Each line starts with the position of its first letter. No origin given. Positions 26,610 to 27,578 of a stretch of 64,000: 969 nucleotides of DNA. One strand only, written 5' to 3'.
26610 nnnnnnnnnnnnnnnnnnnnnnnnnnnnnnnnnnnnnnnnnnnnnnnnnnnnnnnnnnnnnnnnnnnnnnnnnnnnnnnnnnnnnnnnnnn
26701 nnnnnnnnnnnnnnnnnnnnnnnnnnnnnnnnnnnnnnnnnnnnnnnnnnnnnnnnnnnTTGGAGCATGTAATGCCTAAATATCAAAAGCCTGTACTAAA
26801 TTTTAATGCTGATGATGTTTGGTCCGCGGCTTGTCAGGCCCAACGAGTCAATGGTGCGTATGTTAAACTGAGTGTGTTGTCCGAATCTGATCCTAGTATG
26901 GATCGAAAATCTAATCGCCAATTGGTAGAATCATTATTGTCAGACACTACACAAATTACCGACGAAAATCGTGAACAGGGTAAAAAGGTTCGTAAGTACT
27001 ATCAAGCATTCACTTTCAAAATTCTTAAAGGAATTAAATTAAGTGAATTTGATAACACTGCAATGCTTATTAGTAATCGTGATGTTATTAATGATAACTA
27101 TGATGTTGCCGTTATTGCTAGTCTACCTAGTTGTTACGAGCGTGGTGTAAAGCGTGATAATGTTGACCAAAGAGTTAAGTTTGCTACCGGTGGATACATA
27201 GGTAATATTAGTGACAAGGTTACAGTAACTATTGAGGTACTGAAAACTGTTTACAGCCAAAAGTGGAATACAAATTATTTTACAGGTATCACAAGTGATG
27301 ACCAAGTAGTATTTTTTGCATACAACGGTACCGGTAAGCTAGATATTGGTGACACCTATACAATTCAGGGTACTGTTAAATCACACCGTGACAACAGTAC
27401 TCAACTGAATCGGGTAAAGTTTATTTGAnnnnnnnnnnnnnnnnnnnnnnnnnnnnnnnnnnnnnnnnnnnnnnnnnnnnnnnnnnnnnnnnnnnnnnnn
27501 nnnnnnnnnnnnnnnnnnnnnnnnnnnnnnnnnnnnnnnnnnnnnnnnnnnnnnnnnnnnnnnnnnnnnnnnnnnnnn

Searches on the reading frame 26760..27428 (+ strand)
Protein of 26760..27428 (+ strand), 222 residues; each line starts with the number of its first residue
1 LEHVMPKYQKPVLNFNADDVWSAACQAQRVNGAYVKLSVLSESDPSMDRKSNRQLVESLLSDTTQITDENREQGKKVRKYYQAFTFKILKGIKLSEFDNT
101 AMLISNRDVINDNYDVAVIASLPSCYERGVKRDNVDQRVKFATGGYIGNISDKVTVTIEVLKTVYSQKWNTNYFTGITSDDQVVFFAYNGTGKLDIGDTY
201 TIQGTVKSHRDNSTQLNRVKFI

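Call 41: find_related_loci(query=window:26760-27428:+, collection=viral_contigs, flank=6000)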
Query window:26760-27428:+ (222 aa) in viral_contigs; peptide patterns used: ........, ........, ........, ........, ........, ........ (x = any residue, [..] = any of these).
47 stretches matched a pattern; 20 encode a relative of the query (tblastn E <= 1e-3); 19 distinct loci.
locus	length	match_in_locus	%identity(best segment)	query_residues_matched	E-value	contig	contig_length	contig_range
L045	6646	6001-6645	100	1-215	2e-146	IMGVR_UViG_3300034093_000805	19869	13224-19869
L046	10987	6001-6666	80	1-222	4e-125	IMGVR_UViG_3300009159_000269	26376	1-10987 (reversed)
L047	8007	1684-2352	79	1-222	5e-123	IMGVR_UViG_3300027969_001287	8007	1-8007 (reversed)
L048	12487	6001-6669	79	1-222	5e-123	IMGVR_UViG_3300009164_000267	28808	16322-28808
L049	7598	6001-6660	82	5-222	2e-122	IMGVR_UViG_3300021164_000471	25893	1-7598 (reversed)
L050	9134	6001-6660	82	5-222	2e-122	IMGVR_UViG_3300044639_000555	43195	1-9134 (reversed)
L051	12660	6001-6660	82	5-222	2e-122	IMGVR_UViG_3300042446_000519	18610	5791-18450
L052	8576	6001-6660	82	5-222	2e-122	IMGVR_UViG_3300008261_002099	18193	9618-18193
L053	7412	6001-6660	82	5-222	2e-122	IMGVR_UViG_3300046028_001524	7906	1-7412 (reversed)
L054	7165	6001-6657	72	1-222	1e-108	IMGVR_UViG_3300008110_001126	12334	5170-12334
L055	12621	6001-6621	75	9-222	3e-106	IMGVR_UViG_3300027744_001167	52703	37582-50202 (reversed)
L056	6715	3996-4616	75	9-222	3e-106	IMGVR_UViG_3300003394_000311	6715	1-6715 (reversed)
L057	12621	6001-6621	75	9-222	3e-106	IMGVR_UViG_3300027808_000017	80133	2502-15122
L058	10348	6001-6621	75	9-222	3e-106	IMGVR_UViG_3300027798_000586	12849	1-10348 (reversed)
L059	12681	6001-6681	70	1-222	2e-105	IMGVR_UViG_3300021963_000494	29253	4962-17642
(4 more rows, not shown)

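Call 63: search_protein_families(library=pfam, proteins=[window:26760-27428:+], max_evalue=0.001)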
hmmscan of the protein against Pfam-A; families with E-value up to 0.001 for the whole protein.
window:26760-27428:+ (222 aa): 0 families
